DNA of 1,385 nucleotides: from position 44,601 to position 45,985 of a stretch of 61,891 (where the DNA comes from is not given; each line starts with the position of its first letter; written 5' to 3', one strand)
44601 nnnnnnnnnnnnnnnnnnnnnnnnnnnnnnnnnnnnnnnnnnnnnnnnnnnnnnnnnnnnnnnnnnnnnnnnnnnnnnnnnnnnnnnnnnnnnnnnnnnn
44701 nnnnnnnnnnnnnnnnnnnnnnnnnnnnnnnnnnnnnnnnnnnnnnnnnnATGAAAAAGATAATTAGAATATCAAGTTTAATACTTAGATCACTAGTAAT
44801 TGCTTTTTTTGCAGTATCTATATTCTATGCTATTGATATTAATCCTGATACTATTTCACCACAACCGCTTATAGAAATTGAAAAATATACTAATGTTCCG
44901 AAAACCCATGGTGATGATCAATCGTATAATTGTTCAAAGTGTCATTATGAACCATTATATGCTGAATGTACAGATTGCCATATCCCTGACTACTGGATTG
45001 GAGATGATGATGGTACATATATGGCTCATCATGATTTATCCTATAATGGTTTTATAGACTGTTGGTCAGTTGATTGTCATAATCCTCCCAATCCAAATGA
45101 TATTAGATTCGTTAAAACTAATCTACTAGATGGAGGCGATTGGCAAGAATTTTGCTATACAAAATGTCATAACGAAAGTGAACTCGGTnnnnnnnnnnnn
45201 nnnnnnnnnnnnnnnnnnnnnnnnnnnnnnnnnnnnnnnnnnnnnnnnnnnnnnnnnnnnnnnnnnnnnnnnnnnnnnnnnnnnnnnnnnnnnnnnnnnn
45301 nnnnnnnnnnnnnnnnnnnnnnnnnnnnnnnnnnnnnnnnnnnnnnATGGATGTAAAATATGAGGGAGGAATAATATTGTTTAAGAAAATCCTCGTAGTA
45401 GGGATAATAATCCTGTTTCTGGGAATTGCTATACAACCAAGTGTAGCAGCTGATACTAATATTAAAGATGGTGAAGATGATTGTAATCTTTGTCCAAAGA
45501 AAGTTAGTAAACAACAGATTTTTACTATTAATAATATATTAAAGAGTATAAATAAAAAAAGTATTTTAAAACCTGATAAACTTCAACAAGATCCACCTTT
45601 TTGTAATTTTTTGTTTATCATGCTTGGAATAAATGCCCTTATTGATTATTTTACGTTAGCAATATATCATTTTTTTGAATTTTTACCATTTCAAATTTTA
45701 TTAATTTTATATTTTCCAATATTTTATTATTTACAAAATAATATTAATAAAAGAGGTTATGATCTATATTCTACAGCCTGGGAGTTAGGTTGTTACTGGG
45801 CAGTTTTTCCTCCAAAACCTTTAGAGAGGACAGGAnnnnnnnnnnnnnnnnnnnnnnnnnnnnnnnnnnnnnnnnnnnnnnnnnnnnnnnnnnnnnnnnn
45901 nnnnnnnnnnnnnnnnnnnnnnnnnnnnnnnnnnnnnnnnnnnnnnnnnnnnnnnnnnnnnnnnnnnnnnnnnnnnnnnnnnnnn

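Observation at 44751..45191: Small multiheme cytochrome c with non-canonical CX3CH and CX4CH motifs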

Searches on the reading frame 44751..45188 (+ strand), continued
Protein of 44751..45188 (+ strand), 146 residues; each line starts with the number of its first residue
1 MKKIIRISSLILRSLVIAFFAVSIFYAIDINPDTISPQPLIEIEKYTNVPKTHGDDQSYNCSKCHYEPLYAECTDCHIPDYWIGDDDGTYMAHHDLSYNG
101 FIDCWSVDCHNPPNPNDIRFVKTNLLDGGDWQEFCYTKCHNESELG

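Call 78: search_protein_families(library=pfam, proteins=[L028:453-1106:+, L028:1109-2122:+, L028:2094-3197:+], max_evalue=0.0001)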
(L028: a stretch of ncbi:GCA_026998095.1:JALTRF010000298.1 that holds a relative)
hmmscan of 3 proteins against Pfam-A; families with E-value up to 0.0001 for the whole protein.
L028:453-1106:+ (218 aa): 0 families

L028:1109-2122:+ (338 aa): 10 families
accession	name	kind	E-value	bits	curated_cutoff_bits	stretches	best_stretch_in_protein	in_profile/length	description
PF13247.11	Fer4_11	-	4.7e-19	68.9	26.2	2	172-231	4-65/100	4Fe-4S dicluster domain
PF12838.12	Fer4_7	-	9.6e-13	48.8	27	2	209-282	1-52/52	4Fe-4S dicluster domain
PF00037.32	Fer4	-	3.1e-12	46.2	21.1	1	203-224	1-22/24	4Fe-4S binding domain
PF13187.11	Fer4_9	-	3.5e-12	46.6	27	2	118-194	1-51/52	4Fe-4S dicluster domain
PF12797.12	Fer4_2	-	1.2e-11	44.2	24.5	1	203-222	3-22/22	4Fe-4S binding domain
PF12837.12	Fer4_6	-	4.3e-10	39.5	25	1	202-224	1-23/24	4Fe-4S binding domain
PF13534.11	Fer4_17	-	3.7e-09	37.4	22.2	0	209-262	1-49/61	4Fe-4S dicluster domain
PF13237.11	Fer4_10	-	3.2e-08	33.8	25.5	1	174-221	5-53/53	4Fe-4S dicluster domain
PF13183.11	Fer4_8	-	1.2e-06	29.4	27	0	208-281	3-67/68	4Fe-4S dicluster domain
PF14697.11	Fer4_21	-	5.4e-05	23.7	35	0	177-222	7-53/59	4Fe-4S dicluster domain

L028:2094-3197:+ (368 aa): 1 family
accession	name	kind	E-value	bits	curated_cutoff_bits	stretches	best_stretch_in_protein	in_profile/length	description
PF03916.19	NrfD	-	1.2e-36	127.3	25.8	1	72-364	3-302/313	Polysulphide reductase, NrfD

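Call 80: search_protein_families(library=pfam, alignment_id=A2, max_evalue=0.01)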
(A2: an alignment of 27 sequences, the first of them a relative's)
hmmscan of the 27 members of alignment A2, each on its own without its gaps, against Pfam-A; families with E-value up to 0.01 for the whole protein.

A. member 1, P0001 (146 aa): 1 family
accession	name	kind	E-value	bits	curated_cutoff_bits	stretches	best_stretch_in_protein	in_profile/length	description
PF02085.21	Cytochrom_CIII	-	0.00018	22.2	22.9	1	40-112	12-84/101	Class III cytochrome C family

B. families by the number of members that match (of 27 scanned): 6 families
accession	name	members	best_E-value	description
PF14522.11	Cytochrome_C7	8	6.8e-06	Cytochrome c7 and related cytochrome c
PF02085.21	Cytochrom_CIII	7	7.8e-05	Class III cytochrome C family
PF14537.11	Cytochrom_c3_2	5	6.2e-05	Cytochrome c3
PF09699.15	Paired_CXXCH_1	4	0.00015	Doubled CXXCH motif (Paired_CXXCH_1)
PF00684.25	DnaJ_CXXCXGXG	1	0.0031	DnaJ central domain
PF10907.13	DUF2749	1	0.0052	Protein of unknown function (DUF2749)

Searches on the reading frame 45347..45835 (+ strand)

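Call 3: search_protein_families(library=pfam, proteins=[window:45347-45835:+], max_evalue=1)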
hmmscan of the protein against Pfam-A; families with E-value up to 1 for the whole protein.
window:45347-45835:+ (163 aa): 0 families

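Call 4: search_protein_families(library=ncbifam, proteins=[window:45347-45835:+], max_evalue=1)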
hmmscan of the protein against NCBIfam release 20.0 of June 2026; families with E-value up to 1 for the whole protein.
window:45347-45835:+ (163 aa): 1 family
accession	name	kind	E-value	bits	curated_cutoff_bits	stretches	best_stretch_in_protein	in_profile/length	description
NF038309.1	HisXaaSer_A3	equivalog_domain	0.31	10.9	65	1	6-35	16-45/81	His-Xaa-Ser repeat protein HxsA3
